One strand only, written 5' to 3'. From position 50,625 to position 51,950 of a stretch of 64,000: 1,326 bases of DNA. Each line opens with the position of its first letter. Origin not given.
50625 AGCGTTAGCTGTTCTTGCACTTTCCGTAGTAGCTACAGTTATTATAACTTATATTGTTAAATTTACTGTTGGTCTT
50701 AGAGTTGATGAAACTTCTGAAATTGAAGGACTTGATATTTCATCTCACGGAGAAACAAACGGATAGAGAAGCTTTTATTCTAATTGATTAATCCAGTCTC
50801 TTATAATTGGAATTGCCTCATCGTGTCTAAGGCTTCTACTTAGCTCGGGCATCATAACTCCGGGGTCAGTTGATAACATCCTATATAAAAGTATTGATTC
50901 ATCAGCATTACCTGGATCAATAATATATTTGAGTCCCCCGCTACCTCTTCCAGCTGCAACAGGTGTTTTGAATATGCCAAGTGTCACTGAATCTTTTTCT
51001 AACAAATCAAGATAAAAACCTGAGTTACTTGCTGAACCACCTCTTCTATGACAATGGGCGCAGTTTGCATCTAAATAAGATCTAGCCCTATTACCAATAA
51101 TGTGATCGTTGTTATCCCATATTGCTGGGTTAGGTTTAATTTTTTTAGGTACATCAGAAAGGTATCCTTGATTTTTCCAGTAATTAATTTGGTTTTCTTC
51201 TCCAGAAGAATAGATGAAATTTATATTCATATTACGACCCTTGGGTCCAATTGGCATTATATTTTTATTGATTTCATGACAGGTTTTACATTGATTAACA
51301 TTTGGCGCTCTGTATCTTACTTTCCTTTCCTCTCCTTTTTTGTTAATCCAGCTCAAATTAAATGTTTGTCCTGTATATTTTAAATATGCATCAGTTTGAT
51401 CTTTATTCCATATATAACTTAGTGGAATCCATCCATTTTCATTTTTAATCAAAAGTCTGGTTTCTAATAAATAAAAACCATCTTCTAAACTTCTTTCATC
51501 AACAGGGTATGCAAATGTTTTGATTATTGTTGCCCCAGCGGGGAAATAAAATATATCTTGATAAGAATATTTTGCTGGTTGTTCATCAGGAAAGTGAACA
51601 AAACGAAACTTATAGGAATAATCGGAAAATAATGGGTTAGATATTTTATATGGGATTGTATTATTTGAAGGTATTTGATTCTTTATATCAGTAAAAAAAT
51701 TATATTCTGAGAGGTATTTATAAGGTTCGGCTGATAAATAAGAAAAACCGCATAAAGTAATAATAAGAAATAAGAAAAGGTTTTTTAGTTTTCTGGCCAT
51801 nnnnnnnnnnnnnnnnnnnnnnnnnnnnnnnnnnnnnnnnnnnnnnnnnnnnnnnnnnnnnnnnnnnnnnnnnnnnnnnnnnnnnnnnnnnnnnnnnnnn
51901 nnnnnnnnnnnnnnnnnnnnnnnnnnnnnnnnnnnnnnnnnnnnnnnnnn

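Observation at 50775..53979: Tightly coupled operon nudC - secreted parallel beta-helix protein - secreted di-heme cytochrome c of unknown function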

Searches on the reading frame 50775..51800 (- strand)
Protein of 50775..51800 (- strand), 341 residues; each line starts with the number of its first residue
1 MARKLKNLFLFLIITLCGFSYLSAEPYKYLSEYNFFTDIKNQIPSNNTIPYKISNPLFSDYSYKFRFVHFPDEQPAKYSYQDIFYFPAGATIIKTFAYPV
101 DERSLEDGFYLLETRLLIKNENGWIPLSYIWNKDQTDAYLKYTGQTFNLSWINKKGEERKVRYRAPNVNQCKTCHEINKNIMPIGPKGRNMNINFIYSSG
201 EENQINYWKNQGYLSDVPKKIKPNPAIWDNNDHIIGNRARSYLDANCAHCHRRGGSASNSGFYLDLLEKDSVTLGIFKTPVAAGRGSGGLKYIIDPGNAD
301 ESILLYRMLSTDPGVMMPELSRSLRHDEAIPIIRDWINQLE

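Call 3: search_protein_families(library=ncbifam, proteins=[window:50775-51800:-], max_evalue=0.01)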
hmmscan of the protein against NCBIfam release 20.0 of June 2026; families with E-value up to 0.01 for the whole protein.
window:50775-51800:- (341 aa): 1 family
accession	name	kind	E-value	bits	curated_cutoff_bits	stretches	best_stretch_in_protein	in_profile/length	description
TIGR03806.1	chp_HNE_0200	subfamily_domain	1e-110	369.8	313.3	1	28-340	3-314/314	SO2930 family diheme c-type cytochrome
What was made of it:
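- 50775..51800 (-): Secreted di-haem c-type cytochrome, TIGR03806 (HNE_0200 / SO2930) family. TIGR03806 scores 369.8 bits against 313.3 (call 3).
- On TIGR03806 (HNE_0200 / SO2930 family di-haem cytochrome c): 369.8 bits against 313.3; residues 28-340 match profile positions 3-314 of 314 (call 3).
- Membership is above curated cut-offs (call 3).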

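Call 4: search_protein_families(library=pfam, proteins=[window:50775-51800:-], max_evalue=0.01)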
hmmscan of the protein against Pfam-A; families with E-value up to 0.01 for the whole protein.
window:50775-51800:- (341 aa): 2 families
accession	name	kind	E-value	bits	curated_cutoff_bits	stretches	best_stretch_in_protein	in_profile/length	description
PF00034.26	Cytochrom_C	-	0.00016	23.4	21.3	0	241-259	7-24/90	Cytochrome c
PF13442.11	Cytochrome_CBB3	-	0.009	16.8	27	0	243-257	10-24/68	Cytochrome C oxidase, cbb3-type, subunit III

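Call 5: search_solved_structures(query=window:50775-51800:-, max_evalue=10, show_alignments=2)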
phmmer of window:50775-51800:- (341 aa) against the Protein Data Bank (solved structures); distinct sequences matched with E-value up to 10: 4.
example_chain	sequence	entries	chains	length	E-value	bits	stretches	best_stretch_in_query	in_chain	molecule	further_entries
2mim_A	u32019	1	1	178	0.52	12.6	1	220-249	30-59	CD3 epsilon protein,CD3 glycoprotein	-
9jqa_C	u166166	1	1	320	0.84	11.9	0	242-268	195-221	Fructose dehydrogenase cytochrome subunit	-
3h4r_A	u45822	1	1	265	1.6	11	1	25-101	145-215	Exodeoxyribonuclease 8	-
7w2j_C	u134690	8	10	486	7.5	8.8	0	242-268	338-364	Fructose dehydrogenase cytochrome subunit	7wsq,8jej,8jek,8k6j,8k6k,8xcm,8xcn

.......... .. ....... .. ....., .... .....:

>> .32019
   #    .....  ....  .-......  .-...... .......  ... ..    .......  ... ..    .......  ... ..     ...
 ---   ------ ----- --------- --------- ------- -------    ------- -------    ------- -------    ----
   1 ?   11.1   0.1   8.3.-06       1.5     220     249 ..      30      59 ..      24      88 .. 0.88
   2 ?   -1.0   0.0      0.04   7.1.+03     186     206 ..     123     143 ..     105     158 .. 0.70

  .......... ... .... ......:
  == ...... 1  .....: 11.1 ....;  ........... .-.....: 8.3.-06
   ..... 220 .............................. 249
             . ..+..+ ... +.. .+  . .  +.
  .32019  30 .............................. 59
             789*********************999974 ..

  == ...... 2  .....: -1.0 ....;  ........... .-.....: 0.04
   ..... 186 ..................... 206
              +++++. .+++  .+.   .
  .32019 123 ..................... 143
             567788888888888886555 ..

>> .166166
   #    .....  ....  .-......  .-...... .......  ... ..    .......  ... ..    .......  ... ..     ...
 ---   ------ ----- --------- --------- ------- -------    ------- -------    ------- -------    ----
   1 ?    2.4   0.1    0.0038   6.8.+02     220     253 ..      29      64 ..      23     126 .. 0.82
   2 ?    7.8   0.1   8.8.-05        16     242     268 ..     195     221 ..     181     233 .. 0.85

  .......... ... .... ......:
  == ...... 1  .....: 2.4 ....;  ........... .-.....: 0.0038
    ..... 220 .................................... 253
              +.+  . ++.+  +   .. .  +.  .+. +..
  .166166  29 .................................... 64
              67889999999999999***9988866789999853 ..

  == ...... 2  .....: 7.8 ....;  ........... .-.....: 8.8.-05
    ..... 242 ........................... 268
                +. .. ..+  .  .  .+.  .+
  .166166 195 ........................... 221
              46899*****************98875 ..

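Call 8: find_homologous_proteins(query=window:50775-51800:-, max_evalue=0.00001)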
Query window:50775-51800:- (341 aa): 7409 proteins with E <= 0.00001 among 8000 candidates; the best 120 are listed.
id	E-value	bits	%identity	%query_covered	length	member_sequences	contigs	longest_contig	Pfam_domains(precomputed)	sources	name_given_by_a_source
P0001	5.8e-232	787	98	100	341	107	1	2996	-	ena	-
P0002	3.6e-165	567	72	100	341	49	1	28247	-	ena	-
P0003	2.4e-164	565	71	98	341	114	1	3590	-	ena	-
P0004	1.5e-162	559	72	93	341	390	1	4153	-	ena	-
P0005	9.1e-157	540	70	93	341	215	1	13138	-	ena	-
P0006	3.5e-154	531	69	93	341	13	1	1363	-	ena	-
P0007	7.1e-154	530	69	93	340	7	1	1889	-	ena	-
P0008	1.8e-153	529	69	93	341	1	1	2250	-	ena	-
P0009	3.9e-153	528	69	93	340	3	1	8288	-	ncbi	-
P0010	5.3e-152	524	68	93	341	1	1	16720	-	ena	-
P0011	5.9e-149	514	67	97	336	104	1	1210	-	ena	-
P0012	2.3e-144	499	64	97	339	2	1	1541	-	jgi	-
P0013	4.8e-144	498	63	97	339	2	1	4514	-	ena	-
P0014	2.7e-143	495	63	97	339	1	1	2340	-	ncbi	-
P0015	2.8e-143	495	63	97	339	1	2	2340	-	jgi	-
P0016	3.6e-143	495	62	97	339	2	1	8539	-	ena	-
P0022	2.2e-140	486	61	99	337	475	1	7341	-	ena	-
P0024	3.0e-137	476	60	99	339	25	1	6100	-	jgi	jgi:uncharacterized repeat protein (TIGR03806 family)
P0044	1.7e-135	470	60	97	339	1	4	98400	-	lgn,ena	-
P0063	4.9e-118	412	63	80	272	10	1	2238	-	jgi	jgi:uncharacterized repeat protein (TIGR03806 family)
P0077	6.9e-108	379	49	100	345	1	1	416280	-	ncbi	-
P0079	7.1e-108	379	50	100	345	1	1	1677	-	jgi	jgi:uncharacterized repeat protein (TIGR03806 family)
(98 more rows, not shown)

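Call 14: find_encoding_contigs(protein=window:50775-51800:-, flank=10000, max_places=4)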
Protein window:50775-51800:- (341 aa): 23 contigs read that carry it; 4 places shown.
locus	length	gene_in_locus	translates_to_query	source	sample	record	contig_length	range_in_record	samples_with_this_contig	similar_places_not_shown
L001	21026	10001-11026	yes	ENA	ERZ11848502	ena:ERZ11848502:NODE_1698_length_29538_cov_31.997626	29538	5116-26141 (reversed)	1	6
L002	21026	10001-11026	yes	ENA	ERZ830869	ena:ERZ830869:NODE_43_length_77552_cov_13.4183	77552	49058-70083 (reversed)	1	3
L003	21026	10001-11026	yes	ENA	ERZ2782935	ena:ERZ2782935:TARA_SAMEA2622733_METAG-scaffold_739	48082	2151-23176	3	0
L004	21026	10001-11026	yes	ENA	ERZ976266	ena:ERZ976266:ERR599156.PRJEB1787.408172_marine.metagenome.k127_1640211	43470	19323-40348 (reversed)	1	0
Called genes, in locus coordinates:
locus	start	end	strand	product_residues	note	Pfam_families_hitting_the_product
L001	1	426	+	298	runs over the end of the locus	PF00696:AA_kinase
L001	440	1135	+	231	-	PF00702:Hydrolase, PF13419:HAD_2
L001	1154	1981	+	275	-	PF14805:THDPS_N_2, PF00132:Hexapep (faint), PF14602:Hexapep_2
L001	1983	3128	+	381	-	PF01546:Peptidase_M20, PF07687:M20_dimer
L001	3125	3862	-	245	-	PF01416:PseudoU_synth_1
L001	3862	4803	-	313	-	PF00551:Formyl_trans_N, PF02911:Formyl_trans_C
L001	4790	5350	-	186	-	PF01327:Pep_deformylase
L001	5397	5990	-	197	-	PF21176:RecR_HhH, PF01751:Toprim (weak), PF13662:Toprim_4, PF21175:RecR_C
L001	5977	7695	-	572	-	PF13177:DNA_pol3_delta2, PF13401:AAA_22 (weak), PF00004:AAA, PF07728:AAA_5 (faint), PF22608:DNAX_ATPase_lid, PF12169:DNA_pol3_gamma3, PF12362:DUF3646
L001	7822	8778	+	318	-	PF09296:NUDIX-like, PF09297:Zn_ribbon_NUD, PF00293:NUDIX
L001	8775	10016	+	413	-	PF05048:NosD (weak), PF13229:Beta_helix, PF05048:NosD, PF13229:Beta_helix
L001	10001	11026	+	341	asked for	-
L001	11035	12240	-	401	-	PF00909:Ammonium_transp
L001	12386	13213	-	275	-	PF00800:PDT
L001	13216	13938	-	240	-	PF02348:CTP_transf_3, PF12804:NTP_transf_3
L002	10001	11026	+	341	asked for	-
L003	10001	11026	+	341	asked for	-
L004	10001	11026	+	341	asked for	-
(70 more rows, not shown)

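Call 15: find_encoding_contigs(protein=P0077, flank=8000, max_places=3)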
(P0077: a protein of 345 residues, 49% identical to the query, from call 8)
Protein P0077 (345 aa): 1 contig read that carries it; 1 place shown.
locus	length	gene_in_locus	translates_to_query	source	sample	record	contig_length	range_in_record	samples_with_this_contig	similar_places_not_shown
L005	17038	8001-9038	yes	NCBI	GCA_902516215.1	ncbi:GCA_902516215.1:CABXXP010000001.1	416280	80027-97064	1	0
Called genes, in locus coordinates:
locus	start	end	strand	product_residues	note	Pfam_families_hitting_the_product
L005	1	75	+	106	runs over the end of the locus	PF00893:Multi_Drug_Res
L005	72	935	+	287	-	PF00106:adh_short, PF08659:KR, PF13561:adh_short_C2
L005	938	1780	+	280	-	PF00903:Glyoxalase (weak), PF13468:Glyoxalase_3, PF13669:Glyoxalase_4, PF00903:Glyoxalase, PF13669:Glyoxalase_4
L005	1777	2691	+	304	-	PF03601:Cons_hypoth698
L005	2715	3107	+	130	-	PF00903:Glyoxalase (weak)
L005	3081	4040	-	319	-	PF00756:Esterase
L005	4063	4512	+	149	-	PF04828:GFA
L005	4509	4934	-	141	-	PF01124:MAPEG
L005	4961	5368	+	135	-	PF06108:DUF952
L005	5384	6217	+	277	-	PF04116:FA_hydroxylase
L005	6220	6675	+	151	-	PF14347:DUF4399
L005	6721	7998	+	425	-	PF22842:Pel9A-like_beta_helix (weak), PF05048:NosD, PF13229:Beta_helix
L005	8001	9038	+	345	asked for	-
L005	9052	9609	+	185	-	-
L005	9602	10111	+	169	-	PF09917:DUF2147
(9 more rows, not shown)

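Call 21: search_protein_representatives(protein=window:50775-51800:-)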
Query: 341 residues. Proteins with E-value up to 0.001 (for the whole library): 5986; up to 1e-10: 3829; up to 1e-30: 634. The best 150 are listed.
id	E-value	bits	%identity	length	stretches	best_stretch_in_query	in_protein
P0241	1.6e-93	330.0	46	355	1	22-340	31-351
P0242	1.2e-87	310.7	46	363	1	21-338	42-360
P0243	1.3e-86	307.4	46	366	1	26-338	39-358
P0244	1.0e-84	301.2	45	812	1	29-339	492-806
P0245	3.1e-83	296.3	44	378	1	30-338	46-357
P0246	4.0e-83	295.9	42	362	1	22-340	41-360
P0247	1.1e-81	291.1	44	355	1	22-339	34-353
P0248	2.6e-81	289.9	45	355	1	22-339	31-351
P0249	6.6e-81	288.6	42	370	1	24-340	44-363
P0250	2.6e-80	286.6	45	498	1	25-341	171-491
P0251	3.4e-80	286.3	48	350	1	23-340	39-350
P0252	5.5e-80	285.6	42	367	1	21-341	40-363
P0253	1.4e-79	284.2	44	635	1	26-339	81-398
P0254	5.8e-79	282.2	42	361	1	24-339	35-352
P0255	1.6e-78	280.8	42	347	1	12-340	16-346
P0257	2.0e-78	280.4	45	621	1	44-338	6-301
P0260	3.8e-77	276.2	41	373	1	19-341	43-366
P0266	4.3e-75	269.5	43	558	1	29-341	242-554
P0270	3.0e-73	263.4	41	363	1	28-340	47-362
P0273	1.4e-72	261.2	41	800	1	30-340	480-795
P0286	3.9e-69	249.9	40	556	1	25-341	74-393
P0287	7.9e-69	248.9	38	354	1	19-340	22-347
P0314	2.7e-65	237.3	36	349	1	9-340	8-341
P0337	5.5e-63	229.7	37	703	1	27-338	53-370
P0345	5.6e-62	226.3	38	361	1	22-340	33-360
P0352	2.3e-61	224.3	37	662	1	28-338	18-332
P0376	5.7e-59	216.4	43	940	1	28-340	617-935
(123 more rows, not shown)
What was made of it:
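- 50775..51800 (-): There are 5986 clusters (at 50% identity) of relatives with E<=1e-3 (call 21).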

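Call 22: search_protein_families(library=pfam, proteins=[P0244, P0273, P0376, P0253, P0257, P0337, P0352, P0286, P0250, P0266], max_evalue=0.001)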
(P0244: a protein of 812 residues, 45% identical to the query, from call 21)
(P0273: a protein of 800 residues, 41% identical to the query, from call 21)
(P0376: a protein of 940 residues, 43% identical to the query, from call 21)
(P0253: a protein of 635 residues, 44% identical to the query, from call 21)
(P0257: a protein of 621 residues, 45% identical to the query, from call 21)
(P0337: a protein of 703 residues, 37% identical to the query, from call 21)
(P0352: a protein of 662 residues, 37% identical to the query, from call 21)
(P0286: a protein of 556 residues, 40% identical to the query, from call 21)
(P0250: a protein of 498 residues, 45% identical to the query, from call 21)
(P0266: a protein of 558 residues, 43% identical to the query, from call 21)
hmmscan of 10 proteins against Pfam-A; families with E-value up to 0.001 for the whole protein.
P0244 (812 aa): 2 families
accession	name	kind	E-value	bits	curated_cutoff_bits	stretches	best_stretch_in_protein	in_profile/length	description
PF13229.12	Beta_helix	-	1.5e-19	70.6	25.9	1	174-324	20-149/158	Right handed beta helix region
PF05048.19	NosD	-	2.8e-13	50.2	23.6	1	173-273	56-149/212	Periplasmic copper-binding protein (NosD)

P0273 (800 aa): 2 families
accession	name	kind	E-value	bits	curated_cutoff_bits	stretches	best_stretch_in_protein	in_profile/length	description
PF13229.12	Beta_helix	-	9.1e-15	55.1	25.9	1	100-233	2-132/158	Right handed beta helix region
PF05048.19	NosD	-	1.8e-07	31.2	23.6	1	121-221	39-132/212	Periplasmic copper-binding protein (NosD)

P0376 (940 aa): 4 families
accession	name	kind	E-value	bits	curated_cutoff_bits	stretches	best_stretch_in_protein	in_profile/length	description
PF07995.17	GSDH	-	2.1e-45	155.9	25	1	66-387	14-323/332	Glucose / Sorbosone dehydrogenase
PF13442.11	Cytochrome_CBB3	-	1.2e-17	64.5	27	1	519-585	8-68/68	Cytochrome C oxidase, cbb3-type, subunit III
PF00034.26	Cytochrom_C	-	4.5e-09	37.9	21.3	0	519-546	6-35/90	Cytochrome c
PF07635.16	PSCyt1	-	0.00031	21.7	22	0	424-485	3-56/59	Planctomycete cytochrome C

P0253 (635 aa): 0 families

P0257 (621 aa): 2 families
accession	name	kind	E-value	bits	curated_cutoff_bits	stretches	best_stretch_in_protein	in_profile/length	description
PF13442.11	Cytochrome_CBB3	-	4.8e-06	27.3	27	0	345-384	9-39/68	Cytochrome C oxidase, cbb3-type, subunit III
PF22113.1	Mtrc-MtrF_II-IV_dom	-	0.00077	19.5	30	0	115-218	13-92/176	Outer membrane cytochrome MtrC/MtrF-like, domains II/IV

P0337 (703 aa): 2 families
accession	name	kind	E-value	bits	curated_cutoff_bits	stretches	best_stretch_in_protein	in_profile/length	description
PF13442.11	Cytochrome_CBB3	-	8.9e-08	32.8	27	0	405-451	2-38/68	Cytochrome C oxidase, cbb3-type, subunit III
PF00034.26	Cytochrom_C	-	2e-07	32.7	21.3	0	406-443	1-36/90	Cytochrome c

P0352 (662 aa): 2 families
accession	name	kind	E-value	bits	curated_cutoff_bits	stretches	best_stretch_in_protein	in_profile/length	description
PF00034.26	Cytochrom_C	-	1.2e-06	30.1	21.3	0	369-403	1-33/90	Cytochrome c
PF13442.11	Cytochrome_CBB3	-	7.2e-06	26.7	27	0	368-410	2-35/68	Cytochrome C oxidase, cbb3-type, subunit III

P0286 (556 aa): 4 families
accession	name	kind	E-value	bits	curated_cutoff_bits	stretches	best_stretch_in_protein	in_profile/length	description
PF00034.26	Cytochrom_C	-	5.9e-10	40.8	21.3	1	420-467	2-48/90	Cytochrome c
PF13442.11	Cytochrome_CBB3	-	1.2e-08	35.6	27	0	419-465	3-41/68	Cytochrome C oxidase, cbb3-type, subunit III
PF07635.16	PSCyt1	-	0.00011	23.1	22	0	340-372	28-58/59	Planctomycete cytochrome C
PF22113.1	Mtrc-MtrF_II-IV_dom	-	0.00089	19.3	30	0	209-227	112-130/176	Outer membrane cytochrome MtrC/MtrF-like, domains II/IV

P0250 (498 aa): 1 family
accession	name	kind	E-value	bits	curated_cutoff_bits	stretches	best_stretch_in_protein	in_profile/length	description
PF09699.15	Paired_CXXCH_1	-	0.00076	19.6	20.6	0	315-327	5-18/41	Doubled CXXCH motif (Paired_CXXCH_1)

P0266 (558 aa): 0 families
